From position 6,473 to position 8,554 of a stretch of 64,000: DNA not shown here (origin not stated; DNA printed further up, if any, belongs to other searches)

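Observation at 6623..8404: FtsA and ribulose-phosphate 3-epimerase encoded as one uninterrupted 593-aa reading frame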

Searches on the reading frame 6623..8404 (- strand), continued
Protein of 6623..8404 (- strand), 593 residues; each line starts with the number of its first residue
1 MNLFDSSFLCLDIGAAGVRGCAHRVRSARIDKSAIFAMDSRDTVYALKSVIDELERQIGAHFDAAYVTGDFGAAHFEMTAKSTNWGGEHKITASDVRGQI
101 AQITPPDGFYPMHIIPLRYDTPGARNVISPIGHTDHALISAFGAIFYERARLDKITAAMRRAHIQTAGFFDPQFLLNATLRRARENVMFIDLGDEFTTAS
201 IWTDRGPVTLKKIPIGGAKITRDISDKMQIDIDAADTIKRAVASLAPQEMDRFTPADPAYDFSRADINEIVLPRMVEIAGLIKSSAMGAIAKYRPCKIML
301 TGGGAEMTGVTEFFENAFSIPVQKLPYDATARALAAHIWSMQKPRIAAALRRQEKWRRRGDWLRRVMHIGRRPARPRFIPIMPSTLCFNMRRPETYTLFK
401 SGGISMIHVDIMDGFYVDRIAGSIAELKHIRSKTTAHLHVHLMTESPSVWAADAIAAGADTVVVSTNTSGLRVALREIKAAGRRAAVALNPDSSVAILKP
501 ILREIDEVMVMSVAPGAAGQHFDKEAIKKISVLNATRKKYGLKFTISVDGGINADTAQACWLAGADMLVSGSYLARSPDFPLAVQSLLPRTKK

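Call 7: find_encoding_contigs(protein=window:6623-8404:-, flank=8000, max_places=6)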
Protein window:6623-8404:- (593 aa): 22 contigs read that carry it; 4 places shown.
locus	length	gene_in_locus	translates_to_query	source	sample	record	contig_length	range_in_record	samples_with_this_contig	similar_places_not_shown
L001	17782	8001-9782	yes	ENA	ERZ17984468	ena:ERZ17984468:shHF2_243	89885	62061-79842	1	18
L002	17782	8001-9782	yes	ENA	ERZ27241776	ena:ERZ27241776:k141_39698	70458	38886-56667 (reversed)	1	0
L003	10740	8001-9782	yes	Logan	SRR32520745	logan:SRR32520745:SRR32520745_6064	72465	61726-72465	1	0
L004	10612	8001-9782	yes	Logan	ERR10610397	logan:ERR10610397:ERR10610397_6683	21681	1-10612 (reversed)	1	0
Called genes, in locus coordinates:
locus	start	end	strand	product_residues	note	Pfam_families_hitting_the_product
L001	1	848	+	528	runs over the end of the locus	PF04348:LppC, PF13458:Peripla_BP_6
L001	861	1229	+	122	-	-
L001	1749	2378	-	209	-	-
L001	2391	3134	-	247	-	-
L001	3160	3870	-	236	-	PF00005:ABC_tran, PF13304:AAA_21 (faint)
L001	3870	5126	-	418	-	PF12704:MacB_PCD, PF02687:FtsX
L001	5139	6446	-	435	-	-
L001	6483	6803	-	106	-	-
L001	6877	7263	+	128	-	-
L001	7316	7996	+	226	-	PF03799:FtsQ_DivIB_C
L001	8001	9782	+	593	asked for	PF11104:PilM_2 (faint), PF14450:FtsA, PF00834:Ribul_P_3_epim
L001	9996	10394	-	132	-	PF02367:TsaE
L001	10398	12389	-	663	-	PF00270:DEAD (faint), PF04851:ResIII, PF17757:UvrB_inter, PF27431:UvrB_3rd, PF00271:Helicase_C, PF12344:UvrB, PF02151:UVR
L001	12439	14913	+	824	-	PF05170:AsmA (weak)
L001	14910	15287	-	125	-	-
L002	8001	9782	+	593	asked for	PF11104:PilM_2 (faint), PF14450:FtsA, PF00834:Ribul_P_3_epim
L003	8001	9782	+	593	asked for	PF11104:PilM_2 (faint), PF14450:FtsA, PF00834:Ribul_P_3_epim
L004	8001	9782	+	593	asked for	PF11104:PilM_2 (faint), PF14450:FtsA, PF00834:Ribul_P_3_epim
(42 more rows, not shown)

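Call 14: find_related_loci(query=A1, collection=genome_contigs, flank=6000)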
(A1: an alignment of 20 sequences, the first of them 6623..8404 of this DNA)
Query A1 (593 aa) in genome_contigs; peptide patterns used: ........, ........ (x = any residue, [..] = any of these).
600 stretches matched a pattern (row limit reached: there are more); 587 encode a relative of the query (tblastn E <= 1e-3); the best 80 are kept; 80 distinct loci.
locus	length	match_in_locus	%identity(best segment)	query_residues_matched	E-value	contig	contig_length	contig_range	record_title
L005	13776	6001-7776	76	1-593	0e+0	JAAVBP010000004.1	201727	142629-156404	MAG: bacterium isolate Mgla_MAG_35-bin_11 c_000000034478, whole genome shotgun sequence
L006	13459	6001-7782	65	1-593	0e+0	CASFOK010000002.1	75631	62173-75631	uncultured proteobacterium isolate SI.B28.metabat-bins.76 genome assembly, contig: SI.B28.metabat-bins.76.fa_k141_21636,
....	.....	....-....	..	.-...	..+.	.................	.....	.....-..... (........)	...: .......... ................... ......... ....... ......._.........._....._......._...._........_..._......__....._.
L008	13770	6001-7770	65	1-591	0e+0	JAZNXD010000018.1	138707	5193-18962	MAG: Candidatus Enterousia sp. isolate T1900044780_TS20190246.MAGScoT_cleanbin_000045 SGB_2551_k141_3113111, whole genom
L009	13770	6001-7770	64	1-591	0e+0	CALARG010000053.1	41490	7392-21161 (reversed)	MAG TPA_asm: uncultured Alphaproteobacteria bacterium isolate SRR6425825_bin.15_CONCOCT_v1.1_MAG genome assembly, contig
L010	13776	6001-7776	66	1-593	0e+0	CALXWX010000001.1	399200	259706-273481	MAG: uncultured Alphaproteobacteria bacterium isolate BRZ_EC__bin9 genome assembly, contig: BRZ_EC__NODE_9_length_399200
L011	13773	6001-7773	66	1-592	0e+0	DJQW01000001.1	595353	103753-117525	MAG TPA_asm: Alphaproteobacteria bacterium UBA6376 UBA6376_contig_193, whole genome shotgun sequence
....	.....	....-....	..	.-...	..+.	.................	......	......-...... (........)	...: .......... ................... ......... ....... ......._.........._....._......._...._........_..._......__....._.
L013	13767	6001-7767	64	1-590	0e+0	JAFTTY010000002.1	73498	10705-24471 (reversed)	MAG: Alphaproteobacteria bacterium isolate RGIG4147 Roe_deer_Colon-1__c38049, whole genome shotgun sequence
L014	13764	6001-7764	67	1-593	0e+0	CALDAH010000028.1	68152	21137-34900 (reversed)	MAG TPA_asm: uncultured Alphaproteobacteria bacterium isolate SRR4116664_bin.35_CONCOCT_v1.1_MAG genome assembly, contig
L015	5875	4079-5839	62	1-588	0e+0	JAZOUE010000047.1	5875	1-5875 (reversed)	MAG: Candidatus Enterousia sp. isolate T1900045534_YK20190228.MAGScoT_cleanbin_000043 SGB_7755_k141_845994, whole genome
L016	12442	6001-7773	64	1-592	0e+0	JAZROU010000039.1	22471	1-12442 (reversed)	MAG: Candidatus Enterousia sp. isolate T1900045388_YK20190078.MAGScoT_cleanbin_000020 SGB_6918_k141_3068132, whole genom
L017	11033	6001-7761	61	1-588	0e+0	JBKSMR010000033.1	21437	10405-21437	MAG: Alphaproteobacteria bacterium isolate 125_22-69 k141_2151202, whole genome shotgun sequence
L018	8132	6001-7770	63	1-592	0e+0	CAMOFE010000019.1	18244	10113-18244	MAG: uncultured Alphaproteobacteria bacterium isolate SRR873606_bin.99_metaWRAP_v1.3_MAG genome assembly, contig: NODE_5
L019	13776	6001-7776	61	1-593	0e+0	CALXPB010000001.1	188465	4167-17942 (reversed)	MAG: uncultured Alphaproteobacteria bacterium isolate BRZ_R__bin77 genome assembly, contig: BRZ_R__NODE_57_length_188465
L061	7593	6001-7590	48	1-528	2e-166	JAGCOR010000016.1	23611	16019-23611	MAG: Alphaproteobacteria bacterium isolate RGIG9983 Yak_Reticulum-3__c540090, whole genome shotgun sequence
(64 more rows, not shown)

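Call 15: search_protein_representatives(protein=window:6623-8404:-)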
Query: 593 residues. Proteins with E-value up to 0.001 (for the whole library): 11559; up to 1e-10: 4140; up to 1e-30: 40. The best 150 are listed.
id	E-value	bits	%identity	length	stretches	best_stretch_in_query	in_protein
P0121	2.4e-200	683.7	54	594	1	1-588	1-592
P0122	1.7e-184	631.4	50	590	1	1-590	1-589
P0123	6.4e-177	606.3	61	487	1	1-457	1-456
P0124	6.1e-162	556.9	44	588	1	1-588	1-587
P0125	6.3e-152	523.8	45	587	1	1-588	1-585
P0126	7.4e-141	487.3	41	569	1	22-589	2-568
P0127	5.7e-136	471.2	42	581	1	1-588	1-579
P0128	2.7e-130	452.4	38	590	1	4-590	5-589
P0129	1.0e-126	440.6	44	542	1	45-589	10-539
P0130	1.0e-119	417.5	46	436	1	159-590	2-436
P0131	5.8e-115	401.8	36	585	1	1-589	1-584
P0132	5.8e-104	365.5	45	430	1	1-428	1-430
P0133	2.3e-102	360.2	55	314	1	284-588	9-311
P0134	1.7e-94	334.2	72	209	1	382-590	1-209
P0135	2.3e-93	330.5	46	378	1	211-592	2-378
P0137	1.8e-88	314.3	45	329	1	1-326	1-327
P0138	1.4e-87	311.4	31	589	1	2-589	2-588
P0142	4.8e-72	260.1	29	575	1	1-587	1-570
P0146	4.1e-67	243.9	33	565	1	6-588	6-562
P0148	3.0e-63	231.1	29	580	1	1-589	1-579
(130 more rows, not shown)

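Call 21: find_encoding_contigs(protein=P0134, flank=4000, max_places=4)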
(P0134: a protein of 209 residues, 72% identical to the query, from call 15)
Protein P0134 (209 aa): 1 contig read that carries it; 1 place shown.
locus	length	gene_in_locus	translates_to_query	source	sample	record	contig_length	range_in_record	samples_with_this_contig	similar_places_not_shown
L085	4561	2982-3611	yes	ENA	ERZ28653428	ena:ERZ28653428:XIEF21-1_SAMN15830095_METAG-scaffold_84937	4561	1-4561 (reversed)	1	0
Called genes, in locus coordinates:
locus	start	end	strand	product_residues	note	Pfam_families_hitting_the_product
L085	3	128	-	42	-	?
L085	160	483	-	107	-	-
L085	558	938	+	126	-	-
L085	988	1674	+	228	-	PF03799:FtsQ_DivIB_C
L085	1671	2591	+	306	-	PF14450:FtsA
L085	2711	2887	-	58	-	-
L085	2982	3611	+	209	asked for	PF00834:Ribul_P_3_epim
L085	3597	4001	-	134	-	PF02367:TsaE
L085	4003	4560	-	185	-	?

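Call 22: find_encoding_contigs(protein=P0137, flank=4000, max_places=4)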
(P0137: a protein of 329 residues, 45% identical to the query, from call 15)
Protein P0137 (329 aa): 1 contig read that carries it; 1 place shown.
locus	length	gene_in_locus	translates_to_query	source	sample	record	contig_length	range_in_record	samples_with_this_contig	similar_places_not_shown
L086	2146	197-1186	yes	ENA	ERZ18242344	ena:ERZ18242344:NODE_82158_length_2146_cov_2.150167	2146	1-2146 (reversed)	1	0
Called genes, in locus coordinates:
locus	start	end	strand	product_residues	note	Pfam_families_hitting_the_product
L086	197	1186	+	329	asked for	PF14450:FtsA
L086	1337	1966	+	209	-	PF00834:Ribul_P_3_epim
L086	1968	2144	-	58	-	?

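Call 31: predict_structure(alignment_id=A1)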
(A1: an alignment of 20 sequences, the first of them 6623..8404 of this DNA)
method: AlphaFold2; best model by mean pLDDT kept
length: 593 residues; sequences in the alignment: 20
mean_pLDDT: 82.2   pTM: 0.60
mean pLDDT of the five models: 82.2, 81.3, 75.1, 74.0, 59.6
residues with pLDDT >= 90: 181; 70-90: 339; 50-70: 35; < 50: 38
segments of 3 or more residues with pLDDT < 50: 119-128, 249-261, 370-376, 414-421
pLDDT, mean of each block of 10 residues (from residue 1): 85 89 87 86 93 92 93 85 84 82 87 68 44 76 87 93 93 89 88 89 85 85 85 78 62 43 67 88 89 93 83 91 89 90 81 79 73 55 85 81 84 48 76 88 75 86 81 86 90 86 92 65 88 94 93 90 94 82 85 64
secondary structure, 60 per line:
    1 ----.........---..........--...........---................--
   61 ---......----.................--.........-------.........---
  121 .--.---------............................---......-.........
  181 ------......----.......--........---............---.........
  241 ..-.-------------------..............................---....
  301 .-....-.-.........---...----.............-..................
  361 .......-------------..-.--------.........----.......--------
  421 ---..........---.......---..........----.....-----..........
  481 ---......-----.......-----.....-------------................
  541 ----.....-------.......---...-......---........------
elements in order: E5-13 E17-26 E29-39 H43-58 E64-69 E74-90 H93-101 E109-117 E134-148 H149-161 E165-170 H172-180 E187-192 E197-203 E206-213 H217-228 H232-242 H264-293 E297-301 H303-306 H310-318 E322-324 H329-341 H343-367 H393-401 E406-412 H424-433 E437-443 H447-456 E461-465 H471-480 E484-489 H495-501 E507-511 H525-540 E545-549 H557-563 E567-569 H571-576 H580-587

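Call 34: fold_search(model_id=the predicted structure, library=pdb)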
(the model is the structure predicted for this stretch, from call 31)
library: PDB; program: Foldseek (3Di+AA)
matches with E <= 10: 1831; with E <= 0.001: 864
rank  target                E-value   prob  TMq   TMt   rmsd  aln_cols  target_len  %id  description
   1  1e4g                  4.1e-22  1.00  0.47  0.70   4.4       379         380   16  FtsA (ATP-bound form) from Thermotoga maritima (released 2000-10-18)
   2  3wt0_D                1.4e-21  1.00  0.46  0.68   5.1       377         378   14  Crystal Structure Analysis of Cell Division Protein (released 2015-04-29)
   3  4a2a_A                1.7e-21  1.00  0.47  0.71   4.2       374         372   16  Thermotoga maritima FtsA:FtsZ(336-351) (released 2012-04-25)
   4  3wqt_C                2.1e-21  1.00  0.45  0.69   5.6       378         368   14  Staphylococcus aureus FtsA complexed with AMPPNP (released 2014-10-08)
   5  7q6f_A                2.4e-21  1.00  0.49  0.73   4.2       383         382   18  Vibrio maritimus FtsA 1-396 ATP, double filament (released 2022-09-21)
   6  3wt0_C                2.5e-21  1.00  0.45  0.68   5.7       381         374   15  Crystal Structure Analysis of Cell Division Protein (released 2015-04-29)
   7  3wqu_D                2.7e-21  1.00  0.43  0.65   7.6       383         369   15  Staphylococcus aureus FtsA complexed with ATP (released 2014-10-08)
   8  7q6g                  2.8e-21  1.00  0.49  0.73   4.2       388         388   17  Xenorhabdus poinarii FtsA 1-396 ADP (released 2022-09-21)
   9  3wt0_A                2.8e-21  1.00  0.44  0.66   7.1       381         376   15  Crystal Structure Analysis of Cell Division Protein (released 2015-04-29)
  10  7q6i_B                6.2e-21  1.00  0.48  0.72   4.7       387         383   18  Vibrio maritimus FtsA 1-396 ATP and FtsN 1-29, bent tetramers in double filament arrangement (released 2022-09-21)
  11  7q6i_D                6.2e-21  1.00  0.46  0.72   4.7       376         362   18  Vibrio maritimus FtsA 1-396 ATP and FtsN 1-29, bent tetramers in double filament arrangement (released 2022-09-21)
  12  7q6d                  6.6e-21  1.00  0.49  0.73   3.9       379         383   17  E. coli FtsA 1-405 ATP 3 Ni (released 2022-09-21)
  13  3wqt_A                7.4e-21  1.00  0.45  0.67   5.9       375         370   14  Staphylococcus aureus FtsA complexed with AMPPNP (released 2014-10-08)
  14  4a2a_B                8.7e-21  1.00  0.46  0.69   4.2       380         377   16  Thermotoga maritima FtsA:FtsZ(336-351) (released 2012-04-25)
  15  3wqt_D                1.1e-20  1.00  0.43  0.67   5.9       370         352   14  Staphylococcus aureus FtsA complexed with AMPPNP (released 2014-10-08)
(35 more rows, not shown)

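Call 39: find_encoding_contigs(protein=P0146, flank=6000, max_places=2)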
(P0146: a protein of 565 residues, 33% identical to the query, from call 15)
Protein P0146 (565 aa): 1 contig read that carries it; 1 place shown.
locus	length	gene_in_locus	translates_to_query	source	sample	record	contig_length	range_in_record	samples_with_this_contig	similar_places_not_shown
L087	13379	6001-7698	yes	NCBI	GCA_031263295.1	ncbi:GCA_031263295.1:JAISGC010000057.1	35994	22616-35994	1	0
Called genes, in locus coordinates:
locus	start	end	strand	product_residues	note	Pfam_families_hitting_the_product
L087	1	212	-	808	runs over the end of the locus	PF27097:VirB4_TrbE_N (faint), PF03135:CagE_TrbE_VirB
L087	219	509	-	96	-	-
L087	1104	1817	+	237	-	PF04028:DUF374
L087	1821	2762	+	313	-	PF02606:LpxK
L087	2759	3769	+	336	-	PF03331:LpxC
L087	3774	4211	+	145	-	-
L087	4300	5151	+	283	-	-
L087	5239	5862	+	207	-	-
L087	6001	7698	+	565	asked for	PF00834:Ribul_P_3_epim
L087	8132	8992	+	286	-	-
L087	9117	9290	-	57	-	-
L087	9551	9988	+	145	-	-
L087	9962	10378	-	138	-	PF02367:TsaE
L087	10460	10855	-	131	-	-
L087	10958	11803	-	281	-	PF02401:LYTB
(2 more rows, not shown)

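Call 40: find_encoding_contigs(protein=P0142, flank=6000, max_places=2)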
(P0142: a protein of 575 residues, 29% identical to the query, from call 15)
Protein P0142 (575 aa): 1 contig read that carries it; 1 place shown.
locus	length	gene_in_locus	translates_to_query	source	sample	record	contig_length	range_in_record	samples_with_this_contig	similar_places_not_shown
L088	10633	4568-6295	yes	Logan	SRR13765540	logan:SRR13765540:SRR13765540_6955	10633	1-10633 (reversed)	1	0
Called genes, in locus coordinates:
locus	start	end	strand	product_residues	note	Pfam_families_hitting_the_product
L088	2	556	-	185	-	?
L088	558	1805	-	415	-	PF12704:MacB_PCD, PF02687:FtsX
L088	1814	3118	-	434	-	-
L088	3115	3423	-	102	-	-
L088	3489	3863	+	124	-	-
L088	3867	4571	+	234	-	PF03799:FtsQ_DivIB_C (weak)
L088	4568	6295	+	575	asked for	PF00834:Ribul_P_3_epim (weak)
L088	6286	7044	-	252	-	-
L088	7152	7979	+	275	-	-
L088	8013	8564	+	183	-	PF09411:PagL (weak)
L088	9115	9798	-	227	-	PF03167:UDG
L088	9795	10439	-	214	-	-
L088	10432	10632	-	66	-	?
